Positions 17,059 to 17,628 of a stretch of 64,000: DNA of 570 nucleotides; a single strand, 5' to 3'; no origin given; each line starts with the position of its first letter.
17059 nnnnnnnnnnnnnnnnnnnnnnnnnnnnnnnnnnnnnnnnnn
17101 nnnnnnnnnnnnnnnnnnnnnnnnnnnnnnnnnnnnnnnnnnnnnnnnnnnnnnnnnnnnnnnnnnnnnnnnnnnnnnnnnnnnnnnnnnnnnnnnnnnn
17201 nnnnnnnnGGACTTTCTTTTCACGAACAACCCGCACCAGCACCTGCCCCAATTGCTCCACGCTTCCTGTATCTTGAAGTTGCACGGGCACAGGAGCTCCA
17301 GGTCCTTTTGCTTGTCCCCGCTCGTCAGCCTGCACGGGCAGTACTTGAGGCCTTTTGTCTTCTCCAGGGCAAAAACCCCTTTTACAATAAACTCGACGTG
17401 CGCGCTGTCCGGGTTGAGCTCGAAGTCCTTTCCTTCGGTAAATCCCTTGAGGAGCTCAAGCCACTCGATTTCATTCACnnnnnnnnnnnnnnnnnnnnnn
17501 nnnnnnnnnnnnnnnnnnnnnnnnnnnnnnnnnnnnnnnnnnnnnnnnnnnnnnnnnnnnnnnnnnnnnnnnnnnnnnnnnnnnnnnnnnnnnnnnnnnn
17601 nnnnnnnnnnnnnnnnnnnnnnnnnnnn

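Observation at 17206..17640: Split rubredoxin plus FTR-like gene pair separated by an in-frame TGA with a 2-codon spacer: possible recoded or split ferredoxin-dependent disulfide reductase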

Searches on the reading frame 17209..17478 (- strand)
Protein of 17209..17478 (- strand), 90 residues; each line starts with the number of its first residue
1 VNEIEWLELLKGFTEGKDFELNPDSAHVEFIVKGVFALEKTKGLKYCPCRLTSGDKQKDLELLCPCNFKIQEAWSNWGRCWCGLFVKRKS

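Call 5: search_protein_families(library=pfam, proteins=[window:17209-17478:-], max_evalue=1)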
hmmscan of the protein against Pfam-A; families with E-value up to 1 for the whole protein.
window:17209-17478:- (90 aa): 1 family
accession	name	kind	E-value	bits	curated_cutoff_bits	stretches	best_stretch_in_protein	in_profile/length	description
PF02943.20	FeThRed_B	-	7.2e-17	61.8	22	1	12-88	11-88/106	Ferredoxin thioredoxin reductase catalytic beta chain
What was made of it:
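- On FTR catalytic subunit / FDR family (Pfam PF02943): 61.8 bits against a cut-off of 22, E=7.2e-17 (call 5).
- Checked: It matches PF02943 (FeThRed_B) at E=7.2e-17, 61.8 bits against a cut-off of 22 (call 5).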

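Call 47: find_homologous_proteins(query=window:17209-17478:-, max_evalue=0.001)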
Query seq(90 aa) (90 aa): 104 proteins with E <= 0.001 among 104 candidates.
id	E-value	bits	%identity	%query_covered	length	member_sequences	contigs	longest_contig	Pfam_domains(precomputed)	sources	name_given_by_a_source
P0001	1.2e-57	210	100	100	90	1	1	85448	PF02943.21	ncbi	ncbi:MAG: ferredoxin-thioredoxin reductase catalytic domain-containing protein [Candidatus Micrarcha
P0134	4.6e-32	128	63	98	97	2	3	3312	PF02943.21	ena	-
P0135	3.3e-31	125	58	100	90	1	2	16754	PF02943.21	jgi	-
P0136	1.1e-30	123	60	99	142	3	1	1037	PF21349.3,PF02943.21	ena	-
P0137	1.2e-30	123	58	99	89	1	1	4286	PF02943.21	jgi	-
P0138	1.9e-30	123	57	98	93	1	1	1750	PF02943.21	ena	-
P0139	2.6e-30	122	61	98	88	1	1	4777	PF02943.21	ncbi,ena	-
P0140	2.6e-30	122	63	98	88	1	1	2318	PF02943.21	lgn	-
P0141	3.6e-30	122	61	99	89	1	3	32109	PF02943.21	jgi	jgi:ferredoxin-thioredoxin reductase catalytic subunit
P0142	7.3e-30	121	59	98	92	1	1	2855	PF02943.21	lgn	-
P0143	8.0e-30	121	59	98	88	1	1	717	PF02943.21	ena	-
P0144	8.4e-30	121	68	84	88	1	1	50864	PF02943.21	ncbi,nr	ncbi:hypothetical protein KY330_05635 [Candidatus Woesearchaeota archaeon]|nr:hypothetical protein [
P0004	1.2e-29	120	58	94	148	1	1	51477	PF21349.3,PF02943.21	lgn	-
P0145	1.2e-29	120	61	98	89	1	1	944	PF02943.21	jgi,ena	-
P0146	1.4e-29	120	57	98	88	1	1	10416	PF02943.21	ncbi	-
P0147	1.6e-29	120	61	98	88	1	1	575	PF02943.21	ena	-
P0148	2.1e-29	119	60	99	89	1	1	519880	PF02943.21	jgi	jgi:ferredoxin-thioredoxin reductase catalytic subunit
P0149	2.2e-29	119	60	98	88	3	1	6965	PF02943.21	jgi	-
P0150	2.5e-29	119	59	98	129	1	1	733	PF02943.21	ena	-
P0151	3.3e-29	119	58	98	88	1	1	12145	PF02943.21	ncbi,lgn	ncbi:MAG: ferredoxin-thioredoxin reductase catalytic domain-containing protein [Nanoarchaeota archae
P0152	4.2e-29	118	60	98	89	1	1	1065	PF02943.21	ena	-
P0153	6.3e-29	118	60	98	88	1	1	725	PF02943.21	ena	-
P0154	1.0e-28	117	57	99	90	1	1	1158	PF02943.21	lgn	-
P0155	1.5e-28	117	59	98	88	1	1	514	PF02943.21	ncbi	-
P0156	4.1e-28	115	59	97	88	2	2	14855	PF02943.21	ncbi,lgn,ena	-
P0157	4.5e-28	115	58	99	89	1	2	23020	PF02943.21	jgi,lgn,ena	jgi:ferredoxin-thioredoxin reductase catalytic subunit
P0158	4.7e-28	115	60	97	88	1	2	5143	PF02943.21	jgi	-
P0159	4.8e-28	115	57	98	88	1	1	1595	PF02943.21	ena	-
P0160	5.4e-28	115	58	98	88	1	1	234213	PF02943.21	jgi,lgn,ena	-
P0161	6.0e-28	115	56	100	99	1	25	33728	PF02943.21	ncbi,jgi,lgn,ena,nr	ncbi:MAG TPA: ferredoxin-thioredoxin reductase catalytic domain-containing protein [Candidatus Nanoa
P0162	6.6e-28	114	57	98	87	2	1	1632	PF02943.21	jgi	jgi:ferredoxin-thioredoxin reductase catalytic chain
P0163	9.2e-28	114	55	99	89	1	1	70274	PF02943.21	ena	-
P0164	9.7e-28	114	58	98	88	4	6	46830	PF02943.21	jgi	-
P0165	1.0e-27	114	57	99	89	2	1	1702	PF02943.21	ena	-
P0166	1.5e-27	113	58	98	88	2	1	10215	PF02943.21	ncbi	-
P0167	1.7e-27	113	57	98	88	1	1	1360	PF02943.21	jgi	-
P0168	1.9e-27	113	57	93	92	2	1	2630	PF02943.21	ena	-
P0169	2.5e-27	113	57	100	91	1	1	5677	PF02943.21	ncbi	-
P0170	2.6e-27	113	59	98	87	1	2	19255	PF02943.21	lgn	-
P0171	3.3e-27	112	56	98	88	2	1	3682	PF02943.21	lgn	-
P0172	3.4e-27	112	57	98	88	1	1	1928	PF02943.21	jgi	jgi:ferredoxin-thioredoxin reductase catalytic subunit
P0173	3.5e-27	112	55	98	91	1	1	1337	PF02943.21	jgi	jgi:ferredoxin-thioredoxin reductase catalytic subunit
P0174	3.5e-27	112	57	98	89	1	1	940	PF02943.21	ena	-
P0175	5.2e-27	112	59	98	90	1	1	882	PF02943.21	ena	-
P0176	5.8e-27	111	55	99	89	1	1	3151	PF02943.21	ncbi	-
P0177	7.8e-27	111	56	98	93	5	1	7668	PF02943.21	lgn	-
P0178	8.7e-27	111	57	99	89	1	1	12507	PF02943.21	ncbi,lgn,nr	ncbi:hypothetical protein KY312_03440 [Candidatus Woesearchaeota archaeon]|nr:hypothetical protein [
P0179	9.0e-27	111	62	84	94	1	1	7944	PF02943.21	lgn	-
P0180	9.5e-27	111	53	97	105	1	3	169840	PF02943.21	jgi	jgi:ferredoxin-thioredoxin reductase catalytic subunit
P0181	9.8e-27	111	54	97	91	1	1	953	PF02943.21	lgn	-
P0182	1.4e-26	110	57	91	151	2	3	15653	PF21349.3,PF02943.21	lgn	-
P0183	1.5e-26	110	56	98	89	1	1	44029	PF02943.21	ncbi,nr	ncbi:MAG: hypothetical protein JXC85_02150 [Candidatus Aenigmarchaeota archaeon]|nr:hypothetical pro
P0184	1.5e-26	110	55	98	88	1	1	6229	PF02943.21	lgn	-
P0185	1.8e-26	110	61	83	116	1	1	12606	PF02943.21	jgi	jgi:ferredoxin-thioredoxin reductase catalytic subunit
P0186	2.8e-26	109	61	86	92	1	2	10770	PF02943.21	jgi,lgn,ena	jgi:ferredoxin-thioredoxin reductase catalytic subunit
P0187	3.6e-26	109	56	98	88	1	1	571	PF02943.21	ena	-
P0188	3.7e-26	109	57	98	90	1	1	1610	PF02943.21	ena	-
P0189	4.4e-26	109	52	99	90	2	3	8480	PF02943.21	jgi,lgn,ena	-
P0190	4.7e-26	109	59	97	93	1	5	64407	PF02943.21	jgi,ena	jgi:ferredoxin-thioredoxin reductase catalytic chain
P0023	4.8e-26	109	57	94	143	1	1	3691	PF21349.3,PF02943.21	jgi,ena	-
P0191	5.7e-26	108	52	98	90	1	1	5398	PF02943.21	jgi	-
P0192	8.3e-26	108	50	98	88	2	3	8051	PF02943.21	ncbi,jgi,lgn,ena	-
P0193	8.6e-26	108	53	97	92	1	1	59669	PF02943.21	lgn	-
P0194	8.8e-26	108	57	99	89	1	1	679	PF02943.21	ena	-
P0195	1.5e-25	107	58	86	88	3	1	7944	PF02943.21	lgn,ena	-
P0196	1.6e-25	107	55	98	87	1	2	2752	PF02943.21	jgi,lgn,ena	-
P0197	1.7e-25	107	54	91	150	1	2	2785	PF21349.3,PF02943.21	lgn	-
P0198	1.8e-25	107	58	93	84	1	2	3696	PF02943.21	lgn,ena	-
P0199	2.2e-25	106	51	98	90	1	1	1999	PF02943.21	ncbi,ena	-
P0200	3.6e-25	106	57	98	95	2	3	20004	PF02943.21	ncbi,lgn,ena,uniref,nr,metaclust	ncbi:hypothetical protein AMJ44_04700 [candidate division WOR-1 bacterium DG_54_3]|uniref:ferredoxin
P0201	4.0e-25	106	56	98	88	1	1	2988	PF02943.21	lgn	-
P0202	6.3e-25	105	61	84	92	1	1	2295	PF02943.21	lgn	-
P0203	7.6e-25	105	54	99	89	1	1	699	PF02943.21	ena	-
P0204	1.1e-24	104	49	98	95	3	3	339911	PF02943.21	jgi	-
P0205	1.4e-24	104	52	98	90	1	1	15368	PF02943.21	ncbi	ncbi:ferredoxin-thioredoxin reductase catalytic domain-containing protein [Candidatus Margulisiibact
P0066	1.4e-24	104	57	93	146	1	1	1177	PF21349.3,PF02943.21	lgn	-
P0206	1.7e-24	104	51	99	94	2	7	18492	PF02943.21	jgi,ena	-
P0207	4.4e-24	102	55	86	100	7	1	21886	PF02943.21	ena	-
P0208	7.2e-24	102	55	93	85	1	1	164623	PF02943.21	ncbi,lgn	ncbi:MAG: ferredoxin-thioredoxin reductase catalytic domain-containing protein [archaeon]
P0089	7.7e-24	101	57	86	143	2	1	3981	PF21349.3,PF02943.21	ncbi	-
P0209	8.0e-24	101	56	87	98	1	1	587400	PF02943.21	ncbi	-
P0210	1.1e-23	101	56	83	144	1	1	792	PF21349.3,PF02943.21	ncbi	-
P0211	1.5e-23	101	48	99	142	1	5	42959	PF21349.3,PF02943.21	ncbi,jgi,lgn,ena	-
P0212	2.2e-23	100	48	100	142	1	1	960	PF21349.3,PF02943.21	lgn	-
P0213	2.4e-23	100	53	98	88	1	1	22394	PF02943.21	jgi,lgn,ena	-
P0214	2.7e-23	100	47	99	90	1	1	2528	PF02943.21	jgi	-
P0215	3.1e-23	99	56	88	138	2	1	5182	PF21349.3,PF02943.21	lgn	-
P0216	3.6e-23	99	53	97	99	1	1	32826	PF02943.21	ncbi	ncbi:ferredoxin-thioredoxin reductase catalytic domain-containing protein [Candidatus Margulisiibact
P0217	1.1e-22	98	49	99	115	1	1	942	PF02943.21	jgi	-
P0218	1.1e-22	98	48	94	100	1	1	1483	PF02943.21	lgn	-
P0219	1.2e-22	98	54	84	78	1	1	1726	PF02943.21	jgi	-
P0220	4.4e-22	96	51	91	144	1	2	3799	PF21349.3,PF02943.21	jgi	jgi:ferredoxin-thioredoxin reductase catalytic chain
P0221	1.1e-21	95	59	77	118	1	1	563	PF02943.21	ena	-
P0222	1.3e-21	94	49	97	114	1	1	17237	PF02943.21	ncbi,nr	ncbi:ferredoxin:thioredoxin reductase [Candidatus Woesearchaeota archaeon]|nr:ferredoxin:thioredoxin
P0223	4.3e-21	93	57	93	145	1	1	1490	PF21349.3,PF02943.21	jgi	jgi:ferredoxin-thioredoxin reductase catalytic chain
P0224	6.9e-21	92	47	93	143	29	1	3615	PF21349.3,PF02943.21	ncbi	-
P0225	7.2e-21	92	53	84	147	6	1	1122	PF21349.3,PF02943.21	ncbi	-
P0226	8.6e-21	92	50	97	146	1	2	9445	PF21349.3,PF02943.21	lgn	-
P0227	2.3e-20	90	49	94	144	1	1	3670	PF21349.3,PF02943.21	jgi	jgi:ferredoxin-thioredoxin reductase catalytic subunit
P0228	3.9e-19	86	53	80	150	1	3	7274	PF21349.3,PF02943.21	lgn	-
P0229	4.8e-19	86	54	77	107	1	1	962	PF02943.21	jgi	jgi:ferredoxin-thioredoxin reductase catalytic chain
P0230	5.7e-19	86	48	89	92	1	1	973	PF02943.21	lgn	-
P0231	6.2e-19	86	53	81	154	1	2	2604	PF21349.3,PF02943.21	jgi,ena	-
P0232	8.4e-18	82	43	98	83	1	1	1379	PF02943.21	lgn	-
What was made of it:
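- The closest are 88-97 aa and 55-68% identical, from Woesearchaeota, Nanoarchaeota and Aenigmarchaeota (call 47).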

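Call 48: find_encoding_contigs(protein=P0144, flank=2500, max_places=3)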
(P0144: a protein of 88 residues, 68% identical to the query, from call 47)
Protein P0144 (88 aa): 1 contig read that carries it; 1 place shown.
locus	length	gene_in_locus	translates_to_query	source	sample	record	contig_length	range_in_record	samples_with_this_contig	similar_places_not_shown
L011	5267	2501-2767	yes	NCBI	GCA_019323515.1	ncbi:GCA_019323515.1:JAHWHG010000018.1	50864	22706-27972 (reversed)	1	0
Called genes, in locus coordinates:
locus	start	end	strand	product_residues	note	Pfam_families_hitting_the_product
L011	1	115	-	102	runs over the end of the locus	-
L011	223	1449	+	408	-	PF04894:Nre_N, PF04895:Nre_C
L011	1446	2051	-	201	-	-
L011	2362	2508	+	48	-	PF21349:RUBY_RBDX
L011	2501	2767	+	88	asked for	PF02943:FeThRed_B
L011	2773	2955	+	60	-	-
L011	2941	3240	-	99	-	PF09860:DUF2087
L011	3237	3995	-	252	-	PF18765:Polbeta (weak)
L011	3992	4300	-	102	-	PF22014:DUF6932, PF01909:NTP_transf_2 (weak), PF18765:Polbeta (faint)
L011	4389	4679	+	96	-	-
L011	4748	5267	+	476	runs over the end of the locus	PF01368:DHH, PF21763:DHH_CID, PF02272:DHHA1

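Call 49: find_encoding_contigs(protein=P0135, flank=2500, max_places=3)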
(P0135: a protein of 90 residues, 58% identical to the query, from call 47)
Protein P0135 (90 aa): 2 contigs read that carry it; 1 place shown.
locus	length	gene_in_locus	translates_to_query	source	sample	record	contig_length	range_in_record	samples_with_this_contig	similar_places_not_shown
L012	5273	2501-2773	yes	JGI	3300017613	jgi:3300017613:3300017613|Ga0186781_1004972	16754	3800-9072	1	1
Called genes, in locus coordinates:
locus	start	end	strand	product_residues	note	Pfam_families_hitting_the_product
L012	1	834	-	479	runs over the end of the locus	-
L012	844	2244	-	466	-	PF07088:GvpD_P-loop, PF20720:nSTAND3 (faint), PF06745:ATPase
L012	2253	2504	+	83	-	PF21349:RUBY_RBDX (weak)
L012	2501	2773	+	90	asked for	PF02943:FeThRed_B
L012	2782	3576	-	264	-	PF12724:Flavodoxin_5 (weak), PF12797:Fer4_2 (weak), PF13237:Fer4_10 (weak), PF14697:Fer4_21, PF00037:Fer4, PF12837:Fer4_6 (weak), PF12838:Fer4_7, PF13187:Fer4_9, +2 more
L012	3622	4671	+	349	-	-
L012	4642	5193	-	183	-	PF01558:POR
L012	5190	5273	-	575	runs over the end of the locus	PF01855:POR_N, PF02775:TPP_enzyme_C, PF14697:Fer4_21 (weak), PF00037:Fer4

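Call 50: find_encoding_contigs(protein=P0141, flank=2500, max_places=3)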
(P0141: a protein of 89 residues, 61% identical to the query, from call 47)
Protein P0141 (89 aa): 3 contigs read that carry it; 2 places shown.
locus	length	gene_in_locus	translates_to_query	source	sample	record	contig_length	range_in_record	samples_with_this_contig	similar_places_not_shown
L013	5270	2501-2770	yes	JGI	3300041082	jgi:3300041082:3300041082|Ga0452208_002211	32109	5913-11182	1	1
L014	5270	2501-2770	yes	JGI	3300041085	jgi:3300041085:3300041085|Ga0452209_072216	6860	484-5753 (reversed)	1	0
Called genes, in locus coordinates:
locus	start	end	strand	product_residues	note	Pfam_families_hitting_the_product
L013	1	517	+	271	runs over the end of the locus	PF00923:TAL_FSA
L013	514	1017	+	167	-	PF01161:PBP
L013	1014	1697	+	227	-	PF09335:VTT_dom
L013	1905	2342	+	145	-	PF02502:LacAB_rpiB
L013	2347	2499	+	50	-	PF21349:RUBY_RBDX (weak)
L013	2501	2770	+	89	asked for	PF02943:FeThRed_B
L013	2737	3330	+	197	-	PF13905:Thioredoxin_8 (faint), PF08534:Redoxin, PF00085:Thioredoxin (weak)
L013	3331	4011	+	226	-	PF02683:DsbD_TM (weak)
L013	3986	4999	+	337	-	PF11376:DUF3179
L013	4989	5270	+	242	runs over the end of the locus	PF00106:adh_short, PF01370:Epimerase (weak), PF08659:KR, PF13561:adh_short_C2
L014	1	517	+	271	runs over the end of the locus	PF00923:TAL_FSA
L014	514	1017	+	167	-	PF01161:PBP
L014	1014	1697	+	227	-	PF09335:VTT_dom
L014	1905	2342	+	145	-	PF02502:LacAB_rpiB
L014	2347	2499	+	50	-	PF21349:RUBY_RBDX (weak)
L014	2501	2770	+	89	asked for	PF02943:FeThRed_B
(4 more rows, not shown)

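Call 54: find_encoding_contigs(protein=P0183, flank=2500, max_places=2)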
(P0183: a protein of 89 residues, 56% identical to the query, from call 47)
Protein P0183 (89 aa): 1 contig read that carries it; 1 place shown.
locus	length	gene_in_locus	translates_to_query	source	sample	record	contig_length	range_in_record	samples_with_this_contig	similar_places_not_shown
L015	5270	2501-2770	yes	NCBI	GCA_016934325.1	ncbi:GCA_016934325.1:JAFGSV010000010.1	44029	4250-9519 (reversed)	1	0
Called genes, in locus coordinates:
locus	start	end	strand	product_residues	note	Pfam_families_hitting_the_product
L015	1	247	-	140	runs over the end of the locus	PF01047:MarR (weak), PF13404:HTH_AsnC-type, PF13412:HTH_24, PF08279:HTH_11 (weak)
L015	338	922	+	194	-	PF00210:Ferritin, PF02915:Rubrerythrin, PF21349:RUBY_RBDX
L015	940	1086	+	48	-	-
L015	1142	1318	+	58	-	-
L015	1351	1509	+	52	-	-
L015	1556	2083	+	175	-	PF21349:RUBY_RBDX, PF02915:Rubrerythrin (faint)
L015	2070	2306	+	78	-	PF13192:Thioredoxin_3 (weak), PF00462:Glutaredoxin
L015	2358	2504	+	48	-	PF27353:MJ0401 (weak), PF21349:RUBY_RBDX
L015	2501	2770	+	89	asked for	PF02943:FeThRed_B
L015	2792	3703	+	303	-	PF00890:FAD_binding_2 (faint), PF01134:GIDA (faint), PF01946:Thi4 (faint), PF03486:HI0933_like (faint), PF07992:Pyr_redox_2, PF13738:Pyr_redox_3, PF00070:Pyr_redox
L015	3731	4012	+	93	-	PF22277:EncFtn-like (weak), PF02915:Rubrerythrin (weak)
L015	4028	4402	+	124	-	PF06397:Desulfoferrod_N, PF01880:Desulfoferrodox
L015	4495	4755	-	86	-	-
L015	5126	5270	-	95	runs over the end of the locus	PF26119:DUF8036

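Call 55: find_encoding_contigs(protein=P0148, flank=2500, max_places=2)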
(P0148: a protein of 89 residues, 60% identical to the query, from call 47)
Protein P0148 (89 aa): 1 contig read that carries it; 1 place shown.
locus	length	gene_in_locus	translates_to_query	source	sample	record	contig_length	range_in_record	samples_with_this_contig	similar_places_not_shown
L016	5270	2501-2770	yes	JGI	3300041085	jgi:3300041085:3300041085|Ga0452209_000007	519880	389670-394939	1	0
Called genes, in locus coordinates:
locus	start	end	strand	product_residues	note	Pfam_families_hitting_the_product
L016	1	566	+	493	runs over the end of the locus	PF01336:tRNA_anti-codon, PF00152:tRNA-synt_2, PF01409:tRNA-synt_2d (faint)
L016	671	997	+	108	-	PF00462:Glutaredoxin, PF13192:Thioredoxin_3, PF13417:GST_N_3 (weak)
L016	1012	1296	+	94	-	PF22277:EncFtn-like (weak), PF02915:Rubrerythrin (weak)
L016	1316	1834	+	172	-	PF21349:RUBY_RBDX (weak), PF02915:Rubrerythrin (weak)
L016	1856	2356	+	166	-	PF02915:Rubrerythrin, PF21349:RUBY_RBDX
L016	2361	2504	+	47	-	PF21349:RUBY_RBDX (weak)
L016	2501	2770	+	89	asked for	PF02943:FeThRed_B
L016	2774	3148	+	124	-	PF06397:Desulfoferrod_N, PF01880:Desulfoferrodox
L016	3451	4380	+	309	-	-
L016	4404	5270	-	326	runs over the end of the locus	-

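Call 56: find_encoding_contigs(protein=P0134, flank=2500, max_places=3)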
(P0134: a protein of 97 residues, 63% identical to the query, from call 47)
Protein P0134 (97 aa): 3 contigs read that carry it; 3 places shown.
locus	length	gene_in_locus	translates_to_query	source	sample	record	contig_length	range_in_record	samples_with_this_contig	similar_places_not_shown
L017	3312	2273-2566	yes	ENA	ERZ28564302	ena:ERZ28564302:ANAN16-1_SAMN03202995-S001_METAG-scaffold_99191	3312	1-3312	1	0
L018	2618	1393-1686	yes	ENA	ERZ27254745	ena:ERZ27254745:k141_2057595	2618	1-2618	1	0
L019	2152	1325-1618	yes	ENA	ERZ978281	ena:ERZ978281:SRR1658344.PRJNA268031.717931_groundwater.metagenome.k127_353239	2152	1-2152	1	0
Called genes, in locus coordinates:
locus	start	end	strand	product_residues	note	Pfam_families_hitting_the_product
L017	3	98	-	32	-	?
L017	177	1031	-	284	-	PF13292:DXP_synthase_N, PF00456:Transketolase_N, PF00676:E1_dh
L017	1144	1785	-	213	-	PF00834:Ribul_P_3_epim, PF00215:OMPdecase (faint)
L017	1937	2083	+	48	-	-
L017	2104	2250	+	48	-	PF21349:RUBY_RBDX (weak)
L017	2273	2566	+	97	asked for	PF02943:FeThRed_B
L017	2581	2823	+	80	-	PF22277:EncFtn-like, PF03232:COQ7 (weak)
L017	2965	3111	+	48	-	PF18930:DUF5679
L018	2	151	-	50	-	?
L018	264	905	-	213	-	PF00834:Ribul_P_3_epim, PF00215:OMPdecase (faint)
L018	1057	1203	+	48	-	-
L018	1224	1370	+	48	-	PF21349:RUBY_RBDX (weak)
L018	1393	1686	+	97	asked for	PF02943:FeThRed_B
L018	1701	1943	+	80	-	PF22277:EncFtn-like, PF03232:COQ7 (weak)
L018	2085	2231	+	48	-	PF18930:DUF5679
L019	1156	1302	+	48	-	PF21349:RUBY_RBDX (weak)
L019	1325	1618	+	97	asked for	PF02943:FeThRed_B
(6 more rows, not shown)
